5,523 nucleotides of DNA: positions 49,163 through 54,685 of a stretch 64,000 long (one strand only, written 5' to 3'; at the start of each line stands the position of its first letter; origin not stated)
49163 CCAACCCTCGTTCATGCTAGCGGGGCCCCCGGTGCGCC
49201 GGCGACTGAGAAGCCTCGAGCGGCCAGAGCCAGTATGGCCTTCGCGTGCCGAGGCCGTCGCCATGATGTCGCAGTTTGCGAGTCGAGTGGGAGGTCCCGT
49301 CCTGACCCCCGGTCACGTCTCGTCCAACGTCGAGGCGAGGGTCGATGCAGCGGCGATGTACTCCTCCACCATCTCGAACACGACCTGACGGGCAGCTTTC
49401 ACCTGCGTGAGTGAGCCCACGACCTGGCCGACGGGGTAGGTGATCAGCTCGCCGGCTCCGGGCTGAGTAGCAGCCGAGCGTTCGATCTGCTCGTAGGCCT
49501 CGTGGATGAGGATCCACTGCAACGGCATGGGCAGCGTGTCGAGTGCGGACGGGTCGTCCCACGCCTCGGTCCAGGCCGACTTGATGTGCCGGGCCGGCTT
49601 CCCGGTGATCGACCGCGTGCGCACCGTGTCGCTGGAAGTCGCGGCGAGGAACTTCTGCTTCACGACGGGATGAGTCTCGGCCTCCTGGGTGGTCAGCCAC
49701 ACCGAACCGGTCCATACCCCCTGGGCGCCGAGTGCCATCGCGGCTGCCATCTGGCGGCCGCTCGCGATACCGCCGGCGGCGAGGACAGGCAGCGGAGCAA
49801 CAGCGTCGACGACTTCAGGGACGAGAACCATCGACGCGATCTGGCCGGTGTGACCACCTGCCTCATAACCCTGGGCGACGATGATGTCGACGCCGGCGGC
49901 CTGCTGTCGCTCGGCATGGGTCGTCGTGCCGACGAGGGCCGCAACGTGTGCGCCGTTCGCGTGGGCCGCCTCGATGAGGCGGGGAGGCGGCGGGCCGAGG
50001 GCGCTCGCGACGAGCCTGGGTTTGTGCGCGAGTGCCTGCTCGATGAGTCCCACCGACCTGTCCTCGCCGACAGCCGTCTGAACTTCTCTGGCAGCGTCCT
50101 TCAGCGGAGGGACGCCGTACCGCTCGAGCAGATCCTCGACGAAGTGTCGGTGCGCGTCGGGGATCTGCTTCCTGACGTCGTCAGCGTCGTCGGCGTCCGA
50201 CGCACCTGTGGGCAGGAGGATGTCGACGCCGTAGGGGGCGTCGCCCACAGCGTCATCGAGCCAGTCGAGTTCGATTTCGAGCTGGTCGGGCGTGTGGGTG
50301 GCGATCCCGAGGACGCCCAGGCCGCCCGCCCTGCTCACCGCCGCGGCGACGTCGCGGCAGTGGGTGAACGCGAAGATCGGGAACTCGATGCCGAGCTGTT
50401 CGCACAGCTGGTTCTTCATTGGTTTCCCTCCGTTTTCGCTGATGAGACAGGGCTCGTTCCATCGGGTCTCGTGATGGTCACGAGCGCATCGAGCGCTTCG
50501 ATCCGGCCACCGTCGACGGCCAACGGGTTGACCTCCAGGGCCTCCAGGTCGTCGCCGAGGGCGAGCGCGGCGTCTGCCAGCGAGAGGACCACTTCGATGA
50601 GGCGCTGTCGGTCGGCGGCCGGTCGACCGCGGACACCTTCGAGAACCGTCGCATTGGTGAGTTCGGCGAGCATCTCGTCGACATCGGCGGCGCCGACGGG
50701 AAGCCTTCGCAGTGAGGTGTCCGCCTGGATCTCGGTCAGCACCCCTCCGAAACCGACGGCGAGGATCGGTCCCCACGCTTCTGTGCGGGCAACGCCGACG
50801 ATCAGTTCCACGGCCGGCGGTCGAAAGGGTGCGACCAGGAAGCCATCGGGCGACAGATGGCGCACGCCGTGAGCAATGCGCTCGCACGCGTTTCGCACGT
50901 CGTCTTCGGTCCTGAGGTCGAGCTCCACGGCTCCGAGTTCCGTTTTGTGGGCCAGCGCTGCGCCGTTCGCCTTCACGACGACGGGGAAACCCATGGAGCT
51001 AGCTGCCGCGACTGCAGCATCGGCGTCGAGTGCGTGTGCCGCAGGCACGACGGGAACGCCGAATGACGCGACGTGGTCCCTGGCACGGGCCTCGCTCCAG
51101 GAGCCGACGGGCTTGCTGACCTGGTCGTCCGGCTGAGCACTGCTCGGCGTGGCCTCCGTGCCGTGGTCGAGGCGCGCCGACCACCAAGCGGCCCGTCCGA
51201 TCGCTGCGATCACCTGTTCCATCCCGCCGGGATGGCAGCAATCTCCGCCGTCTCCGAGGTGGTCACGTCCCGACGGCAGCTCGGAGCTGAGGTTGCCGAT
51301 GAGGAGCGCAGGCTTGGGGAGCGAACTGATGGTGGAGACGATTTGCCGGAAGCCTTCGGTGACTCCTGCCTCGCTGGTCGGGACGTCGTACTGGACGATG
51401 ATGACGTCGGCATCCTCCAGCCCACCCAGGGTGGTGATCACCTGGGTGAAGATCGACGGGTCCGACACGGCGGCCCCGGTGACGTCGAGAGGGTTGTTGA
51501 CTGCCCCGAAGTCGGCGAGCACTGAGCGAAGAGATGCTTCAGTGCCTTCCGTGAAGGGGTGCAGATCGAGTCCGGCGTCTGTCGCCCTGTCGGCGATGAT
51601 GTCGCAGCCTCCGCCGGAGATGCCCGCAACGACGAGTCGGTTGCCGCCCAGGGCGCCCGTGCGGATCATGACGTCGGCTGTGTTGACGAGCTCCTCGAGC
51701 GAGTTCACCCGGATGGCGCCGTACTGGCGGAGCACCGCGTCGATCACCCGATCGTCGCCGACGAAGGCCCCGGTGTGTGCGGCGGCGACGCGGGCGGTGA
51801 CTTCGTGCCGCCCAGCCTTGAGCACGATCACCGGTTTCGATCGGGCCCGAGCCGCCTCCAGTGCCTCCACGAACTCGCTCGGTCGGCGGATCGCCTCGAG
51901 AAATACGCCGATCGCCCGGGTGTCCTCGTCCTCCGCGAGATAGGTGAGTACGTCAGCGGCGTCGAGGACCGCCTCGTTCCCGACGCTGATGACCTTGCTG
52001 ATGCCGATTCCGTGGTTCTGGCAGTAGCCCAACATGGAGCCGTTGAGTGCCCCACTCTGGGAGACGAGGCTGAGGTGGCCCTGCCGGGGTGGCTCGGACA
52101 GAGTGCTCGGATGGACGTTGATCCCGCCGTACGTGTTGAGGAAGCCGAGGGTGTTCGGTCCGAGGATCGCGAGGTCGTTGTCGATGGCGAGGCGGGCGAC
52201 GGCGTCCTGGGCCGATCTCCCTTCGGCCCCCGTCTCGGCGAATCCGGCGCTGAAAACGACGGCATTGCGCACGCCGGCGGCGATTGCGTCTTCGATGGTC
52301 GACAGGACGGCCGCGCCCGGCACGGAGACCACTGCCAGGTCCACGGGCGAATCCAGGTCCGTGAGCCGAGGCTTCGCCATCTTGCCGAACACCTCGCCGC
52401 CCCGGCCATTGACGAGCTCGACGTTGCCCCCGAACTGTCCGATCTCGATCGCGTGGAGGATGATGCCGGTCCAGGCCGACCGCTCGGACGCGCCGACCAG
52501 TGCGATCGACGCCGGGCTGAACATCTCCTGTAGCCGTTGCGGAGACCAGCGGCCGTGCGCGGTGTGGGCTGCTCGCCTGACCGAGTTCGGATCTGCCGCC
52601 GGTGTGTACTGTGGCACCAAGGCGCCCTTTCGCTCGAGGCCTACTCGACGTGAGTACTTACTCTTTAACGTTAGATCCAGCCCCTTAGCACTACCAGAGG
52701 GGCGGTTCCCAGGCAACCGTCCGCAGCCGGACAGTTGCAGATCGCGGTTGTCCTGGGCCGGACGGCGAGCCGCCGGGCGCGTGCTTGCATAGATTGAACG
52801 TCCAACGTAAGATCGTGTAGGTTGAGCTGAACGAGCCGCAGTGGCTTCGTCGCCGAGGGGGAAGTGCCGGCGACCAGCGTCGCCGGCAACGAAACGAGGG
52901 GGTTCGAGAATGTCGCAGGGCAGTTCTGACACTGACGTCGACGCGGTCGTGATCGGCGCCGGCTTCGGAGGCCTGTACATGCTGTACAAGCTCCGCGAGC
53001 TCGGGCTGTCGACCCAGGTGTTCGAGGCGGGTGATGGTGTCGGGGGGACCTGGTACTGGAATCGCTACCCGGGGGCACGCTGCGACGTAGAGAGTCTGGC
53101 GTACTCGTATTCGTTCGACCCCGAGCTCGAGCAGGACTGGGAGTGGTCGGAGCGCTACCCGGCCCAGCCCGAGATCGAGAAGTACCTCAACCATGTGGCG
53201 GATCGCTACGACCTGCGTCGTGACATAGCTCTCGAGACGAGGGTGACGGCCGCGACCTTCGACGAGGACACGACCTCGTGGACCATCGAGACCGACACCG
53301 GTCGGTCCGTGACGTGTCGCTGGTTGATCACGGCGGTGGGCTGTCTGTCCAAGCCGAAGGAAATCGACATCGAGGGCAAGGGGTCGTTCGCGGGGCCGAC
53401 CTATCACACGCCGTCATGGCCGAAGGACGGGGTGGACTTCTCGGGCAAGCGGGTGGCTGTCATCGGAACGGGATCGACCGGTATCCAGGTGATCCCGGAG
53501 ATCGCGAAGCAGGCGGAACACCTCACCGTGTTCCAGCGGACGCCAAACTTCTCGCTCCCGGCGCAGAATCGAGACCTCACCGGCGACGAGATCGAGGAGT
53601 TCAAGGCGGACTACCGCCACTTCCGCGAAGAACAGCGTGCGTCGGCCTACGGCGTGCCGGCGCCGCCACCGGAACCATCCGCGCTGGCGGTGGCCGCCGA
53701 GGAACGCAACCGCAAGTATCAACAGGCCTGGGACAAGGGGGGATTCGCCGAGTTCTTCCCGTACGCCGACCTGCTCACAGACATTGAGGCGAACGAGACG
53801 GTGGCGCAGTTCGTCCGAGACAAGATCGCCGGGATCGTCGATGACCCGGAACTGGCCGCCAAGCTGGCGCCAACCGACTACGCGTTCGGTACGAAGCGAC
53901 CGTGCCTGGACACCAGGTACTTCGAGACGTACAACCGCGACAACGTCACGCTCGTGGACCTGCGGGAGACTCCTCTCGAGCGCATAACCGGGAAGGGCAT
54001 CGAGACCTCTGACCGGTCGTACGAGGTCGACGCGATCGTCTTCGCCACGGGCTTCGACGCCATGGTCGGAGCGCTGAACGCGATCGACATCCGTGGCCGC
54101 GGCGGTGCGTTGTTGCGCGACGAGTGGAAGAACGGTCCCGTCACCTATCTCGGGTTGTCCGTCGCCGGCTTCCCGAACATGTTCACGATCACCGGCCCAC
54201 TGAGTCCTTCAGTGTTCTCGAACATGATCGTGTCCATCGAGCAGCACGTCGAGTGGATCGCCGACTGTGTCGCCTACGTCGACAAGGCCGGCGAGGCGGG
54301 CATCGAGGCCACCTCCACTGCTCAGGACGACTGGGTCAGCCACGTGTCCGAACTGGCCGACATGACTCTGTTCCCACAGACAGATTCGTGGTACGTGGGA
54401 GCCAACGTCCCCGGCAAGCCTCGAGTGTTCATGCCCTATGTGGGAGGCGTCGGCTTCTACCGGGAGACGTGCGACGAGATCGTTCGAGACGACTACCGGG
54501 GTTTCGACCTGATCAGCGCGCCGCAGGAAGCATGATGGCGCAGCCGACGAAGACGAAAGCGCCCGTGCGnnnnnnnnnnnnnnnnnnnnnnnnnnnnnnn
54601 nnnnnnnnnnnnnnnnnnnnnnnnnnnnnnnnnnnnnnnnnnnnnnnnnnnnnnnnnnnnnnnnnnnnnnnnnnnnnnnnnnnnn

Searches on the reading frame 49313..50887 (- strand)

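Call 35: search_protein_families(library=pfam, proteins=[window:49313-50887:-], max_evalue=0.00001)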
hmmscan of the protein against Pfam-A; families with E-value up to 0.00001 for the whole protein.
window:49313-50887:- (524 aa): 3 families
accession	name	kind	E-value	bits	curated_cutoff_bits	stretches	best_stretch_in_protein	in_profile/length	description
PF03060.21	NMO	-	1.7e-56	192.5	28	1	165-509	8-331/331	Nitronate monooxygenase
PF01070.24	FMN_dh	-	1.9e-08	34.2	24.9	1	322-406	229-314/350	FMN-dependent dehydrogenase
PF00478.31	IMPDH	-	2.5e-06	27.2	25.6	0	343-410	186-252/345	IMP dehydrogenase / GMP reductase domain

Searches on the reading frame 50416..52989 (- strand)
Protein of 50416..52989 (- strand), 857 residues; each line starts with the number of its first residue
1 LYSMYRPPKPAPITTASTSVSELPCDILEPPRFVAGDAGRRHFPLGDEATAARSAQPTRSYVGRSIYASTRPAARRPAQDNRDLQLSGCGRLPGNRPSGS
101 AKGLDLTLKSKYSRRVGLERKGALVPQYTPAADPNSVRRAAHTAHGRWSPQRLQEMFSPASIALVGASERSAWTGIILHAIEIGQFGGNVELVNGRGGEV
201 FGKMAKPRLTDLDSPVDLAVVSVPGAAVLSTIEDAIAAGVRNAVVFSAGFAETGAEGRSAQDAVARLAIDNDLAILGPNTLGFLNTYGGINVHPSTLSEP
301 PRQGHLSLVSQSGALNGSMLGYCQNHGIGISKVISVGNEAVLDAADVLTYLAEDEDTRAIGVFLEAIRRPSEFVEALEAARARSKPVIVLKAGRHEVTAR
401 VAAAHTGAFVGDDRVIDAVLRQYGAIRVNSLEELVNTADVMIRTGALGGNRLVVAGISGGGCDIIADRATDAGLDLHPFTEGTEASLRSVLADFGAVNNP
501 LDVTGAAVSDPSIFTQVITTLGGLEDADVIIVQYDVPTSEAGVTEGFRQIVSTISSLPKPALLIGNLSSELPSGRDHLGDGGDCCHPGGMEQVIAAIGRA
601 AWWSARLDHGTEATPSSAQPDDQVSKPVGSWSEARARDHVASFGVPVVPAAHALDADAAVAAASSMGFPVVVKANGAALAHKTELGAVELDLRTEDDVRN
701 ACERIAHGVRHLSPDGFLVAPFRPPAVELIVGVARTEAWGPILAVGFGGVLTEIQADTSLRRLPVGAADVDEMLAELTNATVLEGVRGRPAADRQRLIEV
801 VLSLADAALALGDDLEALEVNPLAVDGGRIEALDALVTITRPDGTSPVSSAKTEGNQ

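Call 35: search_protein_families(library=pfam, proteins=[window:50416-52989:-], max_evalue=0.00001)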
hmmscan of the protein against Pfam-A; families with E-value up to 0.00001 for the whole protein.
window:50416-52989:- (857 aa): 3 families
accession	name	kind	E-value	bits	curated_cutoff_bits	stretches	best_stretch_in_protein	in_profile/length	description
PF13607.11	Succ_CoA_lig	-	9.3e-48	161.9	27.4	1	303-440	1-137/138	Succinyl-CoA ligase like flavodoxin domain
PF13549.11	ATP-grasp_5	-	2e-47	161.8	27.6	1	632-839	11-221/221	ATP-grasp domain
PF13380.12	CoA_binding_2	-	1.1e-13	52.1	22.8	1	161-284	2-114/116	CoA binding domain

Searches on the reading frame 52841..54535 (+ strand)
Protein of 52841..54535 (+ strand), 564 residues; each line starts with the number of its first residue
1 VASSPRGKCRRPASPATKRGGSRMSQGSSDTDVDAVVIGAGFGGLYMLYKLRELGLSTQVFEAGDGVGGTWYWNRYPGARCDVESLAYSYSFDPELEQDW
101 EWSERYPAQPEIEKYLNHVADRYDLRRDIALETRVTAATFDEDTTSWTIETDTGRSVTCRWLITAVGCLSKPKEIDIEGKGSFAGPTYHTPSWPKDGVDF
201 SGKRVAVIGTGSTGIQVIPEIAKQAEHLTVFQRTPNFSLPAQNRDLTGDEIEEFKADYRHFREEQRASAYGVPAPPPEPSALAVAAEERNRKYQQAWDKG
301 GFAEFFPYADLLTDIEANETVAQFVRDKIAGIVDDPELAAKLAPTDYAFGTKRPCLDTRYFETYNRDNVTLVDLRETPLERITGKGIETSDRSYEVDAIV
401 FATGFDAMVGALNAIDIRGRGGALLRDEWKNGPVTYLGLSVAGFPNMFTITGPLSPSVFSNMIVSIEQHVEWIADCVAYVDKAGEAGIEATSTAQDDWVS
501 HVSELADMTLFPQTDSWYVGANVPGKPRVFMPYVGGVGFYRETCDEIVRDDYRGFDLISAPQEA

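Call 35: search_protein_families(library=pfam, proteins=[window:52841-54535:+], max_evalue=0.00001)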
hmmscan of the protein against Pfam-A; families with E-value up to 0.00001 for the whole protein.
window:52841-54535:+ (564 aa): 4 families
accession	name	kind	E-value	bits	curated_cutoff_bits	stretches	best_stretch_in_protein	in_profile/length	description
PF13738.12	Pyr_redox_3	-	1.3e-15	57.9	30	1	36-237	1-199/305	Pyridine nucleotide-disulphide oxidoreductase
PF07992.20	Pyr_redox_2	-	8.7e-15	55.3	26.1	1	34-243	2-182/291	Pyridine nucleotide-disulphide oxidoreductase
PF13450.12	NAD_binding_8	-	1.3e-11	45.1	21.9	1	37-88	1-52/68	NAD(P)-binding Rossmann-like domain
PF00743.25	FMO-like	-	2.1e-10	40.1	22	1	36-234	5-215/532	Flavin-binding monooxygenase-like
